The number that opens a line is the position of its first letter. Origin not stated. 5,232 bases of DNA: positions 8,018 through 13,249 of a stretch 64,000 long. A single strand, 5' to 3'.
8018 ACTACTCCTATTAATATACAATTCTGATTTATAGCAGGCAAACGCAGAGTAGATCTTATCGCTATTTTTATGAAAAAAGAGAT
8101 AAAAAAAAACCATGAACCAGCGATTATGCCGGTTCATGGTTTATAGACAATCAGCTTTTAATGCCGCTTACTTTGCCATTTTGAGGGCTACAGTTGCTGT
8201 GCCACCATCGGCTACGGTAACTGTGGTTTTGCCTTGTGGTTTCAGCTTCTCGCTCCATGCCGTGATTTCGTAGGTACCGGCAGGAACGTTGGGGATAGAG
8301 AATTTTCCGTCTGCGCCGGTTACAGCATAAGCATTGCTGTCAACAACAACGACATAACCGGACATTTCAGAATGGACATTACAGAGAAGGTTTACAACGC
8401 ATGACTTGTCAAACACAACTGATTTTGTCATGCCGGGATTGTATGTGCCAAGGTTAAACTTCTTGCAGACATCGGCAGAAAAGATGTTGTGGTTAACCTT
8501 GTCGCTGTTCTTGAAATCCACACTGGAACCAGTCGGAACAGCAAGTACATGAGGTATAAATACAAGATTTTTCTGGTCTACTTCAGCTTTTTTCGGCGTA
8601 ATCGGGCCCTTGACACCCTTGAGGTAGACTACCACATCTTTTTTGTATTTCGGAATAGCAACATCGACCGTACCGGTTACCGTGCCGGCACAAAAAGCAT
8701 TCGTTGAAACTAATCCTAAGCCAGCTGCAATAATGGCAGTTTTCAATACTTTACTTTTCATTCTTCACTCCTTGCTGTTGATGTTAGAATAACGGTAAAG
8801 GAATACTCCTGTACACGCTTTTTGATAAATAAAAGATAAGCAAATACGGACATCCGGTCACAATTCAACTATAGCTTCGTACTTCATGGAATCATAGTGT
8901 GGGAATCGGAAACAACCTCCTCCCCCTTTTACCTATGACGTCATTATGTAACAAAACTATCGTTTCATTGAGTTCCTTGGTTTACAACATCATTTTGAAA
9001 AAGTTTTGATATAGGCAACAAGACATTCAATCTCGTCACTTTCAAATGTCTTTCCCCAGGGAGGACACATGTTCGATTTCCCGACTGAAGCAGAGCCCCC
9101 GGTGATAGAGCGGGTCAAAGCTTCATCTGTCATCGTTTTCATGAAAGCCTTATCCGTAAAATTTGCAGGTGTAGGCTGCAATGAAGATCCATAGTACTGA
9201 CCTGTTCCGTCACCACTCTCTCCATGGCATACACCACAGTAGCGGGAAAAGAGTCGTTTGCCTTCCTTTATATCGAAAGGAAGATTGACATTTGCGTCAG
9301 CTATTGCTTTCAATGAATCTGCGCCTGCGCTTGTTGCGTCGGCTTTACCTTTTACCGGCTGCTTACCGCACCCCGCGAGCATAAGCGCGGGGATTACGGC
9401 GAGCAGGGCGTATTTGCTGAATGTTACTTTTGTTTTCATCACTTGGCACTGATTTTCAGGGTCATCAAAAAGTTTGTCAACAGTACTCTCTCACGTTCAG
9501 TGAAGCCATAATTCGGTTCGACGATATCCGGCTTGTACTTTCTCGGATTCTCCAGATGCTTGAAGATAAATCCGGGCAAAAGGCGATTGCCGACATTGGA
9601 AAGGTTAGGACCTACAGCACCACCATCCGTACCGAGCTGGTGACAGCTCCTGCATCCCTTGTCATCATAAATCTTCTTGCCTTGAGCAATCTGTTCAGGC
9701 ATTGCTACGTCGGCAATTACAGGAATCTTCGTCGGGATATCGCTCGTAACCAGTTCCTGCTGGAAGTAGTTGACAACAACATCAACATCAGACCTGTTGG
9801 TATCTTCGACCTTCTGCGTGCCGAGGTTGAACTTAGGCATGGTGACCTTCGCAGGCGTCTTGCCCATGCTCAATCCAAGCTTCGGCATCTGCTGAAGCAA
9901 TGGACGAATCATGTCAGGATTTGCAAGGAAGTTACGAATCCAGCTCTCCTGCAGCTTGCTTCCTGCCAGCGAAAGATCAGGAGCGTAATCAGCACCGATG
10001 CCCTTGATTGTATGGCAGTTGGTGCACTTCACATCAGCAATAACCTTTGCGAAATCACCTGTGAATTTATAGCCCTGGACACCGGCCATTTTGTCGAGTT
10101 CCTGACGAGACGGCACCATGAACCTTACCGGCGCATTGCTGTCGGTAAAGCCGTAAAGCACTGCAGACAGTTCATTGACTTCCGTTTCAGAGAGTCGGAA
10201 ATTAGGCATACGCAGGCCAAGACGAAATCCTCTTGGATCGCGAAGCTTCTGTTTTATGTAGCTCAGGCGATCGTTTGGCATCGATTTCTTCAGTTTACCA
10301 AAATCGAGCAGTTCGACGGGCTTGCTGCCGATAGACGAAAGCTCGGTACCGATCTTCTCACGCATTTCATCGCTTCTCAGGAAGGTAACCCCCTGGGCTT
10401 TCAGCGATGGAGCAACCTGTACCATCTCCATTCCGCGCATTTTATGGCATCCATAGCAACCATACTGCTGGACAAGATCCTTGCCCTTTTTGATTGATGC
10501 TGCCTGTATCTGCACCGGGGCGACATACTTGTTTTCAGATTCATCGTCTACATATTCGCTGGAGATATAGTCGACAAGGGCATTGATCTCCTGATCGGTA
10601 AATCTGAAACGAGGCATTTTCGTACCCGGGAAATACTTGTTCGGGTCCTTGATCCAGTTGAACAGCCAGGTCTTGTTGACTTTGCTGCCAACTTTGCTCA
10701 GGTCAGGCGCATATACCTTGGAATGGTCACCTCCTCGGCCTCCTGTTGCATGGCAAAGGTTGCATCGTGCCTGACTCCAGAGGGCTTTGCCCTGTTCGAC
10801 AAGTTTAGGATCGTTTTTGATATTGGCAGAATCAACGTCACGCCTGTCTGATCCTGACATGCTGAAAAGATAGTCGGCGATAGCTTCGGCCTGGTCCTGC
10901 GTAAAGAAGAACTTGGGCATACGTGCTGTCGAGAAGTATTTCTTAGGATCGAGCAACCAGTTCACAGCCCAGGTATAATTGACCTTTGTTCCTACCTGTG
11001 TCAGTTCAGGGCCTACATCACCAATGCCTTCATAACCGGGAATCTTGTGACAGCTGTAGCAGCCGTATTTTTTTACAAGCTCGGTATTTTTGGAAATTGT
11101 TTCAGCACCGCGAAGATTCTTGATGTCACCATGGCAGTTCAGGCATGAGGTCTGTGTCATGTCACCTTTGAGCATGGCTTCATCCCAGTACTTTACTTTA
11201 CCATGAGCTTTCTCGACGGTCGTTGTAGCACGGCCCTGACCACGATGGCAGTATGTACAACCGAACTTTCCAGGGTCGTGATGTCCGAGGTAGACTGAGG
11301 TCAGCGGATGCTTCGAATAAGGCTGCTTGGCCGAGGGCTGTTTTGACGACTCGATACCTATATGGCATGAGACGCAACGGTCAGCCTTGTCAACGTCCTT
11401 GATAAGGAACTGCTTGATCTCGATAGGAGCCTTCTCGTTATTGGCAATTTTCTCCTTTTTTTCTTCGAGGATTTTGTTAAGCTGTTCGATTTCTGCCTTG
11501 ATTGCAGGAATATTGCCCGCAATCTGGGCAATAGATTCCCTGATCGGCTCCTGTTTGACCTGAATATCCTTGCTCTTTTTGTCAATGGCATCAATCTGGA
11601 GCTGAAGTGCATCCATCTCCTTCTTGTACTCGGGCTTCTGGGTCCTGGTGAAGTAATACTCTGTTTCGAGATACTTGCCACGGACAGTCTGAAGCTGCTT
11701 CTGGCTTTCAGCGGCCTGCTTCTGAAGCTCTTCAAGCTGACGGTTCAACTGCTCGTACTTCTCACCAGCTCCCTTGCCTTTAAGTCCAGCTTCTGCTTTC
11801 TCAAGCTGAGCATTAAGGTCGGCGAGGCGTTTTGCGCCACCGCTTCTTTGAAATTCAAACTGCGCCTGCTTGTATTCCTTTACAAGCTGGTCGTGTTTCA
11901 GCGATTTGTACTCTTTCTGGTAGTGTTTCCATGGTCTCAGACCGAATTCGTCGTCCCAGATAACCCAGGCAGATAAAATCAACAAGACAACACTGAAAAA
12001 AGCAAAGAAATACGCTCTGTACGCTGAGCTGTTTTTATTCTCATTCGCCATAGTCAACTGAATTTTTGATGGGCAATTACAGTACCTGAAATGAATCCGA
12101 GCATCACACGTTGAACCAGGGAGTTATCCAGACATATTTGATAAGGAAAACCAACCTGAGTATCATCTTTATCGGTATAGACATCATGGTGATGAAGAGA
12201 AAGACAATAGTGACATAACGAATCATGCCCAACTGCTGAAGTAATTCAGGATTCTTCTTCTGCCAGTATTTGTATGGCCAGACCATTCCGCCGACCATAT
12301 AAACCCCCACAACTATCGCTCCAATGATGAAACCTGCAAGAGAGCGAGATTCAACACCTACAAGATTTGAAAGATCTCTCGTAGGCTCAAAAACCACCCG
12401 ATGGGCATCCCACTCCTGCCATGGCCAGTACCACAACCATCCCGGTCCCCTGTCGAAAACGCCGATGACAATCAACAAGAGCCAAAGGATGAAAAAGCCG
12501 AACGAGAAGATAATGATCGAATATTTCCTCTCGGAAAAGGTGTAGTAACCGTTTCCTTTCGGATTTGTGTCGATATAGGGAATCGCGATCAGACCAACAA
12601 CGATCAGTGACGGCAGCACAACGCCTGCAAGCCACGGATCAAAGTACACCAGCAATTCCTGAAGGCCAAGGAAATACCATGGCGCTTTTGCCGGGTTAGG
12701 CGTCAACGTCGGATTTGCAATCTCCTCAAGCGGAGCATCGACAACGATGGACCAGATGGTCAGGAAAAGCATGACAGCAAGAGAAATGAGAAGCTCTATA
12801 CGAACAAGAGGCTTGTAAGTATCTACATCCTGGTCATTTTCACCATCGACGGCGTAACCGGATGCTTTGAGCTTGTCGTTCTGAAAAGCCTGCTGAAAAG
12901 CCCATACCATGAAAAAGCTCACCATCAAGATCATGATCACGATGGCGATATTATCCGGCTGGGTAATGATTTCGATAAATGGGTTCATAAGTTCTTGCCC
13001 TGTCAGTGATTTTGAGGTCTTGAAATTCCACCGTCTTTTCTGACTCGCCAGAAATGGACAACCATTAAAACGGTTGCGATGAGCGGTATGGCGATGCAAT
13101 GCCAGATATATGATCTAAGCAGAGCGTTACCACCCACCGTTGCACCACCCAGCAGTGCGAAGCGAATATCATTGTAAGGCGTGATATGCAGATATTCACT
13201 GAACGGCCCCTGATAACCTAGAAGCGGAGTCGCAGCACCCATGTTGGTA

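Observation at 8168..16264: Cyc2-like cytochrome-porin, atypical Rieske/cytochrome b module, multihaem and monohaem c cytochromes and a blue-copper protein in one co-oriented block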

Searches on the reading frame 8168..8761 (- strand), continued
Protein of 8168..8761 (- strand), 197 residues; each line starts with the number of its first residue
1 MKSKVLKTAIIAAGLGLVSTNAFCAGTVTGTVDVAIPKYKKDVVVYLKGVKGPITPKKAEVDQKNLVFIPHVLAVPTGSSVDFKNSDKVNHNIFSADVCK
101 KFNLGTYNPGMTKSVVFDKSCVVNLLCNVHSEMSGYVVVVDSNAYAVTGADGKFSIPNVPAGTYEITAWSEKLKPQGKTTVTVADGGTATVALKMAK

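Call 82: fold_search(model_id=the predicted structure, library=pdb)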
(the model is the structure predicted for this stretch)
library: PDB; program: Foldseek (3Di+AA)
matches with E <= 10: 1172; with E <= 0.001: 170
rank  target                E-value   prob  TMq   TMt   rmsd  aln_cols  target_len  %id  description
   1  5fc9_A                5.4e-08  1.00  0.38  0.77   3.1        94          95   30  Novel Purple Cupredoxin from Nitrosopumilus maritimus (released 2016-05-11)
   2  4hcf_A                4.3e-07  1.00  0.37  0.76   2.5        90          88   22  Crystal Structure of Uncharacterized Cupredoxin-like Domain Protein Cupredoxin_1 with Copper Bound from Bacillus anthr (released 2012-10-17)
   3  4hcf_B                5.3e-07  1.00  0.37  0.71   6.3        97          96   21  Crystal Structure of Uncharacterized Cupredoxin-like Domain Protein Cupredoxin_1 with Copper Bound from Bacillus anthr (released 2012-10-17)
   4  6hbe_A                8.3e-07  1.00  0.41  0.19   9.3       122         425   22  Cu-containing nitrite reductase (NirK) from Thermus scotoductus SA-01 (released 2019-01-23)
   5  2ux6                  1.6e-06  1.00  0.38  0.59   2.5        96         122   28  Pseudoazurin with engineered amicyanin ligand loop, oxidized form, pH 7.5 (released 2007-08-21)
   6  1sfd_A                2.3e-06  1.00  0.40  0.74   8.8       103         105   17  oxidized form of amicyanin mutant P94F (released 2004-07-27)
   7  4hci_B                2.3e-06  1.00  0.37  0.73   3.4        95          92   21  Uncharacterized Cupredoxin-like Domain Protein Cupredoxin_1 from Bacillus anthracis (released 2012-10-17)
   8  2idq                  2.9e-06  1.00  0.40  0.74   8.5       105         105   16  Structure of M98A mutant of amicyanin, Cu(II) (released 2007-03-13)
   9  4hci_A                3.0e-06  1.00  0.36  0.74   2.5        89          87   21  Uncharacterized Cupredoxin-like Domain Protein Cupredoxin_1 from Bacillus anthracis (released 2012-10-17)
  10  4p5r                  3.4e-06  1.00  0.40  0.73   8.8       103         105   18  Structure of oxidized W45Y mutant of amicyanin (released 2014-04-23)
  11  1m9w_MODEL_1_A        4.7e-06  1.00  0.38  0.72   2.8        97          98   25  Study of electrostatic potential surface distribution using high resolution side-chain conformation determined (released 2002-08-14)
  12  8k9p                  5.3e-06  1.00  0.39  0.60   2.3       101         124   22  Neutron X-ray joint structure of pseudoazurin from Alcaligenes faecalis (released 2024-02-14)
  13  1aaj                  5.3e-06  1.00  0.39  0.72   8.7       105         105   18  CRYSTAL STRUCTURE ANALYSIS OF AMICYANIN AND APOAMICYANIN FROM PARACOCCUS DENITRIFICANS AT 2.0 ANGSTROMS AND 1.8 ANGSTROM (released 1993-10-31)
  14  4hcg_B                5.3e-06  1.00  0.37  0.74   2.6        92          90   22  Uncharacterized Cupredoxin-like Domain Protein Cupredoxin_1 with Zinc bound from Bacillus anthracis (released 2012-10-17)
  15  1id2_A                5.9e-06  1.00  0.40  0.72   8.6       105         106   15  CRYSTAL STRUCTURE OF AMICYANIN FROM PARACOCCUS VERSUTUS (THIOBACILLUS VERSUTUS) (released 2001-04-11)
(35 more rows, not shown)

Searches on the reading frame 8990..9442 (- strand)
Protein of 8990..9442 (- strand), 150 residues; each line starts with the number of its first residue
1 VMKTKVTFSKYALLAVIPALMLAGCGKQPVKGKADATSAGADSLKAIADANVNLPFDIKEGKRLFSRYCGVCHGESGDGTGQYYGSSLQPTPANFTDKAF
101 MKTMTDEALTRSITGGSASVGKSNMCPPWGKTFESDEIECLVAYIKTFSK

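Call 3: search_protein_families(library=pfam, proteins=[window:8990-9442:-], max_evalue=0.01)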
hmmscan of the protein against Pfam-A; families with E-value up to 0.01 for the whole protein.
window:8990-9442:- (150 aa): 3 families
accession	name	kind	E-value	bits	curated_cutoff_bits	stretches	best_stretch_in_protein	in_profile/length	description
PF13442.11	Cytochrome_CBB3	-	1.1e-09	38.9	27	1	57-145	2-68/68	Cytochrome C oxidase, cbb3-type, subunit III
PF00034.26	Cytochrom_C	-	2.2e-09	38.9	21.3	1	58-147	1-88/90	Cytochrome c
PF14495.11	Cytochrom_C550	-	0.0071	16.5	27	0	56-74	24-42/136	Cytochrome c-550 domain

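Call 4: search_protein_families(library=ncbifam, proteins=[window:8990-9442:-], max_evalue=0.01)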
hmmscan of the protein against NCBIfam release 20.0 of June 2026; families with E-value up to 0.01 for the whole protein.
window:8990-9442:- (150 aa): 8 families
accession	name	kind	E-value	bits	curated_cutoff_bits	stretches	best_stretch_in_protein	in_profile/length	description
TIGR00782.1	ccoP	equivalog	7.1e-08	32.1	179.95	1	56-149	201-282/285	cytochrome-c oxidase, cbb3-type subunit III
NF011054.0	PRK14486.1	equivalog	3.3e-06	26.8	447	1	58-147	215-289/294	putative bifunctional cbb3-type cytochrome c oxidase subunit II/cytochrome c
NF050122.1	bc1_QcrC_actin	exception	2.2e-05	23.9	200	1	49-88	33-69/253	cytochrome bc1 complex diheme cytochrome c subunit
NF033864.1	cytochrome579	equivalog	2.4e-05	24.1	280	1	58-117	49-109/179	cytochrome 579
TIGR03872.1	cytochrome_MoxG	equivalog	8.4e-05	22.7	147.8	1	57-148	43-121/133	cytochrome c(L), periplasmic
TIGR03045.1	PS_II_C550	equivalog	0.002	17.8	177.75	1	55-75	48-68/159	photosystem II cytochrome c-550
NF045930.1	Cytc6PetJCyano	equivalog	0.0031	17.4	135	0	53-145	23-102/110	cytochrome c6 PetJ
NF045774.1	cytochro_C551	exception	0.0035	17.3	118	1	12-79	6-60/110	cytochrome c551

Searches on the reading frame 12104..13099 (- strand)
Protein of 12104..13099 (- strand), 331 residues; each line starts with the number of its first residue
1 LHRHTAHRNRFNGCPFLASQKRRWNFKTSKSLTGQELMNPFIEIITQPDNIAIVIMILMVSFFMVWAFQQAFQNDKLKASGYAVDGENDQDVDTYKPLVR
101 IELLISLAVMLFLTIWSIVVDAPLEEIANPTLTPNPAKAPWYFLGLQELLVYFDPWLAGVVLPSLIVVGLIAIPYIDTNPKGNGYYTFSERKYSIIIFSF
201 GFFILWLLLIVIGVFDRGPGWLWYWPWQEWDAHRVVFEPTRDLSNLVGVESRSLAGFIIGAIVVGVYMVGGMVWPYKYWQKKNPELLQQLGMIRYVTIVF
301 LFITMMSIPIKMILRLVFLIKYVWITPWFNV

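Call 3: search_protein_families(library=pfam, proteins=[window:12104-13099:-], max_evalue=0.01)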
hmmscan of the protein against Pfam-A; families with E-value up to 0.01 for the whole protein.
window:12104-13099:- (331 aa): 1 family
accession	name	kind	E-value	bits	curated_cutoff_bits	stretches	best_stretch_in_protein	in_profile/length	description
PF00032.22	Cytochrom_B_C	-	4.6e-06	27.2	20.7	1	128-207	2-80/102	Cytochrome b(C-terminal)/b6/petD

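Call 4: search_protein_families(library=ncbifam, proteins=[window:12104-13099:-], max_evalue=0.01)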
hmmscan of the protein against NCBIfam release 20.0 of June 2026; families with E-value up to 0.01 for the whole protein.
window:12104-13099:- (331 aa): 2 families
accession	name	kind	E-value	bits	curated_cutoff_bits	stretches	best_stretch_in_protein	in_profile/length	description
NF040970.1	memb_ExtQ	equivalog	9.9e-14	51.7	150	1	107-226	17-133/134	selenite/tellurite reduction operon b-type cytochrome membrane protein ExtQ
TIGR01156.1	cytb6_f_IV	equivalog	0.00038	20.3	127.05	1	103-206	44-142/160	cytochrome b6-f complex subunit IV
